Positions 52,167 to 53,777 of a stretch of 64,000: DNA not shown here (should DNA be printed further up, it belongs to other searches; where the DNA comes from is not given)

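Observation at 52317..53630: Cassette-borne REase-like/Fic/Zn-ribbon fusion: candidate novel defence or toxin protein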

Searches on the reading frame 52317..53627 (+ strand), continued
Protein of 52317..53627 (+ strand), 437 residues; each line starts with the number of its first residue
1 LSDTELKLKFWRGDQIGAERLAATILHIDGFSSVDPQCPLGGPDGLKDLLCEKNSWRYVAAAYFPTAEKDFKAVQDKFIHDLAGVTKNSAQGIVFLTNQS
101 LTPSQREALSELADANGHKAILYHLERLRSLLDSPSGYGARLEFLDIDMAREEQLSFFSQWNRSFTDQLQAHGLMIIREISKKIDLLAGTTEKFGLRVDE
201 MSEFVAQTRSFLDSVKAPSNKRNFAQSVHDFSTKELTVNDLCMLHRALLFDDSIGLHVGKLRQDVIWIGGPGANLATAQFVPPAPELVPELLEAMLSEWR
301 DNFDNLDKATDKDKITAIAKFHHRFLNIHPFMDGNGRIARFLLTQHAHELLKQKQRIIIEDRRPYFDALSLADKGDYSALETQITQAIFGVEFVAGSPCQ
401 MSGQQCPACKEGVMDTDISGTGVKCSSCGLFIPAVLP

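Call 17: find_encoding_contigs(protein=P0002, flank=8000, max_places=2)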
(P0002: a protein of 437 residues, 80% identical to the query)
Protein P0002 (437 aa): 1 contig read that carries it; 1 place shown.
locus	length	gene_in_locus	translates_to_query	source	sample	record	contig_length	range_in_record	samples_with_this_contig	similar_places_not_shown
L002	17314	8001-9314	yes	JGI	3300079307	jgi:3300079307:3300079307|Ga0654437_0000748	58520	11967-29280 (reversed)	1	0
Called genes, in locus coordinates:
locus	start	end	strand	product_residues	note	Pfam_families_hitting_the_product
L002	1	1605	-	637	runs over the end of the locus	PF13721:SecD-TM1, PF21760:SecD_1st, PF22599:SecDF_P1_head, PF02355:SecD_SecF_C, PF03176:MMPL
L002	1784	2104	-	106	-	PF02699:YajC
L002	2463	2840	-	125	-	PF06803:DUF1232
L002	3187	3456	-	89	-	PF00381:PTS-HPr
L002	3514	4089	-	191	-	PF03610:EIIA-man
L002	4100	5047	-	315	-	PF02951:GSH-S_N, PF14398:ATPgrasp_YheCD (faint), PF08443:RimK, PF02955:GSH-S_ATP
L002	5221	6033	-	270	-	PF13511:DUF4124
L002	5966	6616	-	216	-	PF00156:Pribosyltran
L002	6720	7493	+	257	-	PF03372:Exo_endo_phos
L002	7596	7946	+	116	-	-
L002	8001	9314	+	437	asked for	PF02661:Fic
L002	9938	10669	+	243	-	PF02371:Transposase_20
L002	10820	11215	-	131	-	-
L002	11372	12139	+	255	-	PF23441:SDR, PF00106:adh_short, PF08659:KR (weak), PF13561:adh_short_C2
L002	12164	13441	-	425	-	-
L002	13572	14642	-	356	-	-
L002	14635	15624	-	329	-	-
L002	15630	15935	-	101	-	PF25213:HVO_A0261_N (weak), PF12802:MarR_2, PF12840:HTH_20, PF01022:HTH_5, PF13412:HTH_24 (weak)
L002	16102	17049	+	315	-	PF01263:Aldose_epim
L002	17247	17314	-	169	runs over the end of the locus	PF00036:EF-hand_1 (faint), PF13202:EF-hand_5 (faint), PF13405:EF-hand_6 (faint)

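Call 19: find_encoding_contigs(protein=P0036, flank=8000, max_places=2)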
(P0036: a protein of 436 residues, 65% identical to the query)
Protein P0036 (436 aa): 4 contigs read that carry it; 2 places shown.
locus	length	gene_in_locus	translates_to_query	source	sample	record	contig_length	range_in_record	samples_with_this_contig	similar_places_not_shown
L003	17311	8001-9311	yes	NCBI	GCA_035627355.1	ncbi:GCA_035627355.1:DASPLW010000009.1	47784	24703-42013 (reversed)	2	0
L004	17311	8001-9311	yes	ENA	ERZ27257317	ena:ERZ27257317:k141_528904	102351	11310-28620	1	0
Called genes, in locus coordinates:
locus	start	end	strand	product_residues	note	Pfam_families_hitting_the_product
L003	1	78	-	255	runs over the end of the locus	PF01746:tRNA_m1G_MT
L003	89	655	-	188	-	PF01782:RimM, PF05239:PRC, PF24986:PRC_RimM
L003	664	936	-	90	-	PF00886:Ribosomal_S16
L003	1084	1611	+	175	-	PF13302:Acetyltransf_3, PF13420:Acetyltransf_4, PF00583:Acetyltransf_1, PF13673:Acetyltransf_10 (weak), PF13508:Acetyltransf_7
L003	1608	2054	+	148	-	PF05154:TM2 (weak)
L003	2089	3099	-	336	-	PF01384:PHO4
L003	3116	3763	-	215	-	PF01865:PhoU_div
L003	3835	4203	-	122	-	PF04342:DMT_6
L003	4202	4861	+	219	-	PF00849:PseudoU_synth_2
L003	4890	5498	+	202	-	PF00775:Dioxygenase_C, PF13620:CarboxypepD_reg (weak)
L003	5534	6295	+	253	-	PF00106:adh_short, PF08659:KR (weak), PF13561:adh_short_C2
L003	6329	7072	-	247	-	PF10014:2OG-Fe_Oxy_2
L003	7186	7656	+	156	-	PF01814:Hemerythrin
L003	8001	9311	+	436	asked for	PF02661:Fic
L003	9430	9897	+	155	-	-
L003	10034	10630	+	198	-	PF18475:PIN7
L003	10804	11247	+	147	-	PF13279:4HBT_2, PF03061:4HBT (weak)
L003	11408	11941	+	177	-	-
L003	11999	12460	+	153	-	PF04191:PEMT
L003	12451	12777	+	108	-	PF09864:MliC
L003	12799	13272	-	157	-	PF03190:Thioredox_DsbH, PF13899:Thioredoxin_7, PF13098:Thioredoxin_2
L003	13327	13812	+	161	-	-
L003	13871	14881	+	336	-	PF13557:Phenol_MetA_deg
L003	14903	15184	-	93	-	PF04248:NTP_transf_9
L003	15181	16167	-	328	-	PF10017:Methyltransf_33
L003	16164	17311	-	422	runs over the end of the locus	PF12867:DinB_2, PF03781:FGE-sulfatase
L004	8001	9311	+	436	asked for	PF02661:Fic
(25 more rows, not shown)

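Call 20: find_encoding_contigs(protein=P0037, flank=8000, max_places=2)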
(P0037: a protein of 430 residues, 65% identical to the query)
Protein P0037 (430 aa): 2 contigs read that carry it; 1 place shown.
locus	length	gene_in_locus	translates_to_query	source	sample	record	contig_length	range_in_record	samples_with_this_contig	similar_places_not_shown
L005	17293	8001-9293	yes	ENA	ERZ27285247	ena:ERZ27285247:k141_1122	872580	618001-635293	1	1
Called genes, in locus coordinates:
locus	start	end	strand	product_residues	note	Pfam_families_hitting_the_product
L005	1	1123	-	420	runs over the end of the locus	-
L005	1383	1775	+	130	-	-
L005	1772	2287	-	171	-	PF01863:YgjP-like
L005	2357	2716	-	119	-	PF10685:KGG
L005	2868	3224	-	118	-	PF09361:Phasin_2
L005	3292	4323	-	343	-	PF16884:ADH_N_2, PF00107:ADH_zinc_N, PF13602:ADH_zinc_N_2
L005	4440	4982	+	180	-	PF07152:YaeQ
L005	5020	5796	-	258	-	PF10988:DUF2807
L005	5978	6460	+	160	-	PF04657:DMT_YdcZ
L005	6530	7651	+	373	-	PF00437:T2SSE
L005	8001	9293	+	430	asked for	PF02661:Fic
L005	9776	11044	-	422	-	PF00034:Cytochrom_C, PF13442:Cytochrome_CBB3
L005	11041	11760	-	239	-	PF13442:Cytochrome_CBB3 (faint), PF00034:Cytochrom_C (faint)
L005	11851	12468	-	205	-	PF01612:DNA_pol_A_exo1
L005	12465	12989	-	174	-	PF04352:ProQ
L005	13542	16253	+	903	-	PF03979:Sigma70_r1_1, PF00140:Sigma70_r1_2, PF04546:Sigma70_ner, PF04542:Sigma70_r2, PF04539:Sigma70_r3, PF04545:Sigma70_r4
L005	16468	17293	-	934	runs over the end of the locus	PF00311:PEPcase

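Call 23: predict_structure(alignment_id=A1)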
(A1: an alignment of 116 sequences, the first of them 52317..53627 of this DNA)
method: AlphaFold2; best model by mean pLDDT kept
length: 437 residues; sequences in the alignment: 116
mean_pLDDT: 79.2   pTM: 0.73
mean pLDDT of the five models: 79.2, 79.2, 77.6, 77.2, 75.4
residues with pLDDT >= 90: 169; 70-90: 168; 50-70: 55; < 50: 45
segments of 3 or more residues with pLDDT < 50: 42-46, 193-229
pLDDT, mean of each block of 10 residues (from residue 1): 86 87 91 71 53 90 92 94 87 94 89 92 93 88 90 83 72 71 66 44 33 34 39 88 88 71 80 70 93 97 94 95 95 87 93 85 84 91 94 64 67 70 79 61
secondary structure, 60 per line:
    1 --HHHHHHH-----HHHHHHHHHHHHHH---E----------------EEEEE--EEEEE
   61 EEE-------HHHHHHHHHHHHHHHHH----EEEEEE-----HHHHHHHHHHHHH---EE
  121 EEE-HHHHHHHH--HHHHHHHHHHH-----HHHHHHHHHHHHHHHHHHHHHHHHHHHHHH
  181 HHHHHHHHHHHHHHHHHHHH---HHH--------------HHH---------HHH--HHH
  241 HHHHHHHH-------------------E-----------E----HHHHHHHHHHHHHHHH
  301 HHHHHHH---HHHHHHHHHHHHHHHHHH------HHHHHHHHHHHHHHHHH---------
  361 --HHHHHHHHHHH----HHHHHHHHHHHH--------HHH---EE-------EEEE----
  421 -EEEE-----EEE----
elements in order: H3-9 H15-28 E49-53 E56-63 H71-87 E92-97 H103-115 E119-123 H125-132 H135-145 H151-200 H238-248 H285-307 H311-328 H335-351 H363-373 H378-389 E413-416 E422-425 E431-433

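Call 32: find_related_loci(query=A1, collection=genome_contigs, flank=10000)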
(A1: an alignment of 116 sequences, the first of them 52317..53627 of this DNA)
Query A1 (437 aa) in genome_contigs; peptide patterns used: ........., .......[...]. (x = any residue, [..] = any of these).
600 stretches matched a pattern (row limit reached: there are more); 474 encode a relative of the query (tblastn E <= 1e-3); the best 80 are kept; 80 distinct loci.
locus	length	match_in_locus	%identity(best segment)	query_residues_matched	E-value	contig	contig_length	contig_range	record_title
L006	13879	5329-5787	37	233-388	1e-21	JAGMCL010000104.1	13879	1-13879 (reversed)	MAG: candidate division WOR-3 bacterium isolate RS_17_14 ZL495.bin.14.fa_104, whole genome shotgun sequence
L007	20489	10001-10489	34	256-422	5e-18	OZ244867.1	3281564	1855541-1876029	MAG: Arenicellales bacterium isolate fc3f0915-ecf4-4811-8bf2-63c63896915f genome assembly, chromosome: 1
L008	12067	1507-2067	31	228-407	1e-16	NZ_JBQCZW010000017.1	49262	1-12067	MAG: Ancrocorticia sp. isolate AOP36_B1_surf _bin _12 AOP36_B1_surf.bin.12_17, whole genome shotgun sequence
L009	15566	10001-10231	44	259-343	3e-16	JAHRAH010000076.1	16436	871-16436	MAG: Gammaproteobacteria bacterium isolate MEX2-MAG1 k127_310150_4074, whole genome shotgun sequence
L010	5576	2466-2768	44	236-343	7e-16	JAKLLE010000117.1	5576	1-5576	MAG: Giesbergeria sp. isolate MAG.32 MAG.32-scaffold_6328, whole genome shotgun sequence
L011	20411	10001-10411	34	235-384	1e-15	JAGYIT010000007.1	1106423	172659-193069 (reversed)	MAG: Akkermansiaceae bacterium isolate M30B22 contig_4092, whole genome shotgun sequence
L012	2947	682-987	44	236-344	2e-15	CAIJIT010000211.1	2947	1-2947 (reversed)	MAG: uncultured Burkholderiales bacterium isolate Umea1p3_bin-492 genome assembly, contig: bin-492:211/357, whole genome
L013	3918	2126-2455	42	259-370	2e-15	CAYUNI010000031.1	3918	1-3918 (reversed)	MAG TPA_asm: uncultured Candidatus Saccharibacteria bacterium isolate SRP278252_co1_173 genome assembly, contig: NODE_48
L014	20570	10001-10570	30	219-390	4e-15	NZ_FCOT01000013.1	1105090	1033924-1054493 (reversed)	Cellulomonas timonensis strain SN7, whole genome shotgun sequence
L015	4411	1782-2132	35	249-377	8e-15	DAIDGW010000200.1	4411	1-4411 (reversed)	MAG TPA_asm: Acidobacteriaceae bacterium isolate clean331 k141_443575, whole genome shotgun sequence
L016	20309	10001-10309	37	233-343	9e-15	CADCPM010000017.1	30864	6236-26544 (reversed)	MAG: uncultured Coriobacteriaceae bacterium isolate RUG14867 genome assembly, contig: RUG14867_asm_17, whole genome shot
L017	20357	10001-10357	38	222-354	2e-14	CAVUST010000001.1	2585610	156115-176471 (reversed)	MAG: uncultured Solirubrobacterales bacterium isolate MFD00964.bin.1.50 genome assembly, contig: contig_18441, whole gen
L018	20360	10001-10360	36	259-378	4e-14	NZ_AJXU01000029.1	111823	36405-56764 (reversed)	Rhodanobacter fulvus Jip2 contig029, whole genome shotgun sequence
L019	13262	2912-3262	34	259-388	5e-14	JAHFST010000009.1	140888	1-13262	MAG: Deltaproteobacteria bacterium isolate nzgw603 NODE_58_length_140889_cov_8.491980, whole genome shotgun sequence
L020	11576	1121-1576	32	234-387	7e-14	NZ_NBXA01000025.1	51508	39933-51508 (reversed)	Subtercola boreus strain P27444 contig00025, whole genome shotgun sequence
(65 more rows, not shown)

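Call 33: find_encoding_contigs(protein=P0001, flank=3000, max_places=3)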
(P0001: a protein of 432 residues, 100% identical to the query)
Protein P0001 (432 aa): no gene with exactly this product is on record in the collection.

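Call 38: find_encoding_contigs(protein=P0030, flank=10000, max_places=2)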
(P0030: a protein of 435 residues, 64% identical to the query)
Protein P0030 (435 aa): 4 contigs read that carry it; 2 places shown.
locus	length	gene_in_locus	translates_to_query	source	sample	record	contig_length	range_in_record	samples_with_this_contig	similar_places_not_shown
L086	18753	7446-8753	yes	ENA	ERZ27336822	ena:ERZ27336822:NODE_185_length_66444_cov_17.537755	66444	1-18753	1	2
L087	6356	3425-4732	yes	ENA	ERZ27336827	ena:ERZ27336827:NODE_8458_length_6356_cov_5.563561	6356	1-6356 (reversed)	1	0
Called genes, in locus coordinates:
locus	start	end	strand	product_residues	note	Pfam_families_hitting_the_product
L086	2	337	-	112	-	?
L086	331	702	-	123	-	-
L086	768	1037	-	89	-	-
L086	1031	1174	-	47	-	-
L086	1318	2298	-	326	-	-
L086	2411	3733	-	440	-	PF00589:Phage_integrase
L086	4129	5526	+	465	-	PF00589:Phage_integrase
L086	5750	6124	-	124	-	-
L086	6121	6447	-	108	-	-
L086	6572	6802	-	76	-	-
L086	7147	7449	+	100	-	-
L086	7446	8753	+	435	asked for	PF02661:Fic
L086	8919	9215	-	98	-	-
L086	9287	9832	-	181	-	-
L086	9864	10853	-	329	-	PF01734:Patatin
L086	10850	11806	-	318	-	PF18144:SMODS (weak), PF26305:CD_NTase_C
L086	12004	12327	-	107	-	-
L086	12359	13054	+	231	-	-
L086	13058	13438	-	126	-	-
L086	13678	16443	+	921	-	PF13208:TerB_N, PF05099:TerB, PF15615:TerB_C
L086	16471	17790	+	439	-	PF10923:BrxC_BrxD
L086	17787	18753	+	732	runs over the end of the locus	PF04851:ResIII (weak), PF00270:DEAD, PF00271:Helicase_C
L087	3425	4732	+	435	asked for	PF02661:Fic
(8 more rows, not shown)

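Call 39: find_encoding_contigs(protein=P0031, flank=10000, max_places=2)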
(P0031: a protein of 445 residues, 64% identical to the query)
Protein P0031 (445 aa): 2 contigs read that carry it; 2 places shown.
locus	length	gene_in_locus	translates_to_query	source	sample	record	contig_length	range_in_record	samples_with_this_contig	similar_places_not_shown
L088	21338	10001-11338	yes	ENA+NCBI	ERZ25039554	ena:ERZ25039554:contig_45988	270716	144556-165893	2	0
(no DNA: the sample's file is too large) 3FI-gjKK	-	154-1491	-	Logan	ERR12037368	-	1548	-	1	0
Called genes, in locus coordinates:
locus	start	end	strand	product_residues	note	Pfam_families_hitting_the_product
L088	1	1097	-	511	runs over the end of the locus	PF02874:ATP-synt_ab_N (weak), PF00006:ATP-synt_ab, PF00306:ATP-synt_ab_C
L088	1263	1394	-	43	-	-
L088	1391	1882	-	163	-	PF00430:ATP-synt_B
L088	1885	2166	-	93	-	PF00137:ATP-synt_C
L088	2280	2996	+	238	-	-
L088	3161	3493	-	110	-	PF09527:ATPase_gene1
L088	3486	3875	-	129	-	PF02823:ATP-synt_DE_N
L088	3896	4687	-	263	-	PF00006:ATP-synt_ab, PF22919:ATP-synt_VA_C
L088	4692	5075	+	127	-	-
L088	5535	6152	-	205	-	PF00891:Methyltransf_2 (weak), PF01209:Ubie_methyltran (weak), PF05401:NodS (weak), PF13489:Methyltransf_23 (weak), PF13847:Methyltransf_31, PF08241:Methyltransf_11, PF08242:Methyltransf_12, PF13649:Methyltransf_25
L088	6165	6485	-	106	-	PF02635:DsrE (weak)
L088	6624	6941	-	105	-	PF00171:Aldedh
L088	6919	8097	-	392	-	PF00171:Aldedh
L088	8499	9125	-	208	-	-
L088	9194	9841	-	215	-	PF13489:Methyltransf_23 (weak), PF01209:Ubie_methyltran, PF13847:Methyltransf_31, PF08241:Methyltransf_11, PF08242:Methyltransf_12, PF13649:Methyltransf_25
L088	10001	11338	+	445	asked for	PF02661:Fic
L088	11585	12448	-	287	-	PF01040:UbiA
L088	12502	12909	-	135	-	-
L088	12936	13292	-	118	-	-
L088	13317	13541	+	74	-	-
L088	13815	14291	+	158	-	-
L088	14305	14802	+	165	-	PF12833:HTH_18, PF00165:HTH_AraC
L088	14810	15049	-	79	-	PF04345:Chor_lyase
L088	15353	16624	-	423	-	PF00270:DEAD, PF04851:ResIII, PF13604:AAA_30 (faint), PF00271:Helicase_C, PF19833:RecG_dom3_C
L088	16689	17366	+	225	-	-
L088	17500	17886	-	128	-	PF01042:Ribonuc_L-PSP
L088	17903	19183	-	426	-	PF00069:Pkinase, PF07714:PK_Tyr_Ser-Thr, PF03109:ABC1 (faint), PF14531:Kinase-like (weak), PF00027:cNMP_binding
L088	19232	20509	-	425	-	PF00069:Pkinase, PF07714:PK_Tyr_Ser-Thr, PF03109:ABC1 (weak), PF00027:cNMP_binding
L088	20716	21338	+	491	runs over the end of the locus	PF09587:PGA_cap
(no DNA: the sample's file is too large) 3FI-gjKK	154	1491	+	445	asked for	PF02661:Fic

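Call 40: find_encoding_contigs(protein=P0021, flank=10000, max_places=2)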
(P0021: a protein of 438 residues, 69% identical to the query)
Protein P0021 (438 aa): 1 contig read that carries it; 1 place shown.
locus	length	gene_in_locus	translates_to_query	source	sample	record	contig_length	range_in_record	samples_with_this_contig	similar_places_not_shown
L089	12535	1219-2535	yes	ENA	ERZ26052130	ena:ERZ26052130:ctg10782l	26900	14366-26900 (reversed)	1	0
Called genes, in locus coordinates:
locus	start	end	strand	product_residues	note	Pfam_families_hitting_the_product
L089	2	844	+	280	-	?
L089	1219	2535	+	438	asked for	PF02661:Fic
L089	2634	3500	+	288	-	PF18928:DUF5677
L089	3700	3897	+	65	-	PF01425:Amidase (weak)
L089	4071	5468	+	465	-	PF01979:Amidohydro_1, PF07969:Amidohydro_3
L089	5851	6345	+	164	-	PF00903:Glyoxalase, PF13669:Glyoxalase_4 (weak), PF18029:Glyoxalase_6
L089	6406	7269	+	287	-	PF02668:TauD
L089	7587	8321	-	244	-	PF11150:DUF2927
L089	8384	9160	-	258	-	PF00106:adh_short, PF08659:KR, PF13561:adh_short_C2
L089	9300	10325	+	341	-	-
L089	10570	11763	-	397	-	PF00355:Rieske, PF19301:LigXa_C (faint)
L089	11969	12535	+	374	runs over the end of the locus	PF00724:Oxidored_FMN, PF01207:Dus (faint)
